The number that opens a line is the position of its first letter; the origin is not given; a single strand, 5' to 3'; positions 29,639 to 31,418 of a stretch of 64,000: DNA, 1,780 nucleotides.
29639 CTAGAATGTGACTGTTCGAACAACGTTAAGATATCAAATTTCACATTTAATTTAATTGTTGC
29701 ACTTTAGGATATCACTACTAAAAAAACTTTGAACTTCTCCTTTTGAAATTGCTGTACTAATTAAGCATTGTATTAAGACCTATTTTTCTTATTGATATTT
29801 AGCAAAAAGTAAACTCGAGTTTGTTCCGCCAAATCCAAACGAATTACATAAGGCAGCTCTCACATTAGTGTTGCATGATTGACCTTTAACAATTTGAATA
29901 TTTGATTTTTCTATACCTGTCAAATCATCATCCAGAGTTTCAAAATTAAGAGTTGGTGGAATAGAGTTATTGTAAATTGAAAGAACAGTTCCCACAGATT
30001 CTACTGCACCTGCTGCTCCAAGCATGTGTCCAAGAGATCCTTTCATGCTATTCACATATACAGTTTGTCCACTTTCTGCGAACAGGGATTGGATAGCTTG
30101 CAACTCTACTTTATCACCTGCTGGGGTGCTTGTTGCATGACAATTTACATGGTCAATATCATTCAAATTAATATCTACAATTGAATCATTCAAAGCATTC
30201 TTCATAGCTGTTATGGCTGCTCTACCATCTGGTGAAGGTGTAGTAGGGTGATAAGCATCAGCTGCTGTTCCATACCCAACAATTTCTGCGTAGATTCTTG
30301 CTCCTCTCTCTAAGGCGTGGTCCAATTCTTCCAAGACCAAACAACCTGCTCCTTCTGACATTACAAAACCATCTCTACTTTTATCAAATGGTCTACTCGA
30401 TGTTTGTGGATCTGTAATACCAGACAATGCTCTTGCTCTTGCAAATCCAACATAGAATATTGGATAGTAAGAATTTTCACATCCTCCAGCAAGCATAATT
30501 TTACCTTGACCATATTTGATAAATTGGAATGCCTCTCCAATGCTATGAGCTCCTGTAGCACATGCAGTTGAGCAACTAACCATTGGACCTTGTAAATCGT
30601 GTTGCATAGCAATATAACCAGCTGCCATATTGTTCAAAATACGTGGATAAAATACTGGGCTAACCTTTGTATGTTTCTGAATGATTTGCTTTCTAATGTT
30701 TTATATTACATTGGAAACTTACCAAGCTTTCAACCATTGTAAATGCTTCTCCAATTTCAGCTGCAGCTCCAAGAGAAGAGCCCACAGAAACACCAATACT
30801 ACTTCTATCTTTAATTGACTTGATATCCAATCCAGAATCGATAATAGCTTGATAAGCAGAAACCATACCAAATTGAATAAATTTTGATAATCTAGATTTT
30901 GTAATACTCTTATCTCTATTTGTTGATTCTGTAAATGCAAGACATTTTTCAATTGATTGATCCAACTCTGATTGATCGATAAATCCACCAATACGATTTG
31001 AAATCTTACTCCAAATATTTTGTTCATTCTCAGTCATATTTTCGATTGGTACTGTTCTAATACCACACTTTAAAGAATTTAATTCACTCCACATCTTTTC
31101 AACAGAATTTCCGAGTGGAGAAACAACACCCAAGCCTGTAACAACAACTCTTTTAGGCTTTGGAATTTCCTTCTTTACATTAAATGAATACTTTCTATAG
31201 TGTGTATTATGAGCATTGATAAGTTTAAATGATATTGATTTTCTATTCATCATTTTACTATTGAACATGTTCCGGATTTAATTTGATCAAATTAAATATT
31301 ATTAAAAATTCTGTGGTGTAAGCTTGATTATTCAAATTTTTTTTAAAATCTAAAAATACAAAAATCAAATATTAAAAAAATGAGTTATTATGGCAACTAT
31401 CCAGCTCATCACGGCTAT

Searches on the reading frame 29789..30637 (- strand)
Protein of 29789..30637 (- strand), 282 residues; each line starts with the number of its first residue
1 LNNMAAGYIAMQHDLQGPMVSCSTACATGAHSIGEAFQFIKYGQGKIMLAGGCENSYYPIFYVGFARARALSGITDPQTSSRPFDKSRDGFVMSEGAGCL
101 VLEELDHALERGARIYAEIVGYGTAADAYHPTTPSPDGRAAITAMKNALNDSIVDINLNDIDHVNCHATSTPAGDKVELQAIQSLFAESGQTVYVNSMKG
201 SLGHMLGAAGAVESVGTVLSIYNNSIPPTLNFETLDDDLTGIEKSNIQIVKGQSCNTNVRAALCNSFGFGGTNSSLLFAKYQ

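Call 23: search_protein_families(library=pfam, proteins=[window:29789-30637:-], max_evalue=0.001)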
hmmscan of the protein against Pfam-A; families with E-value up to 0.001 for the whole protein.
window:29789-30637:- (282 aa): 2 families
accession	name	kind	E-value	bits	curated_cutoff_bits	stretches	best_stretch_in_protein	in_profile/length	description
PF02801.28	Ketoacyl-synt_C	-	1.9e-34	118.6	20.8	1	116-233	1-119/119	Beta-ketoacyl synthase, C-terminal domain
PF00109.32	ketoacyl-synt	-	2.3e-28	99.9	20.8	1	1-108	149-252/252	Beta-ketoacyl synthase, N-terminal domain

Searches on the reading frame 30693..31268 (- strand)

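Call 23: search_protein_families(library=pfam, proteins=[window:30693-31268:-], max_evalue=0.001)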
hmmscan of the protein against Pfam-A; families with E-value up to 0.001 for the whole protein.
window:30693-31268:- (191 aa): 1 family
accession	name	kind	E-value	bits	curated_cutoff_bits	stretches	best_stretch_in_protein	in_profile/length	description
PF00109.32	ketoacyl-synt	-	1.1e-14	55.1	20.8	1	39-171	2-129/252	Beta-ketoacyl synthase, N-terminal domain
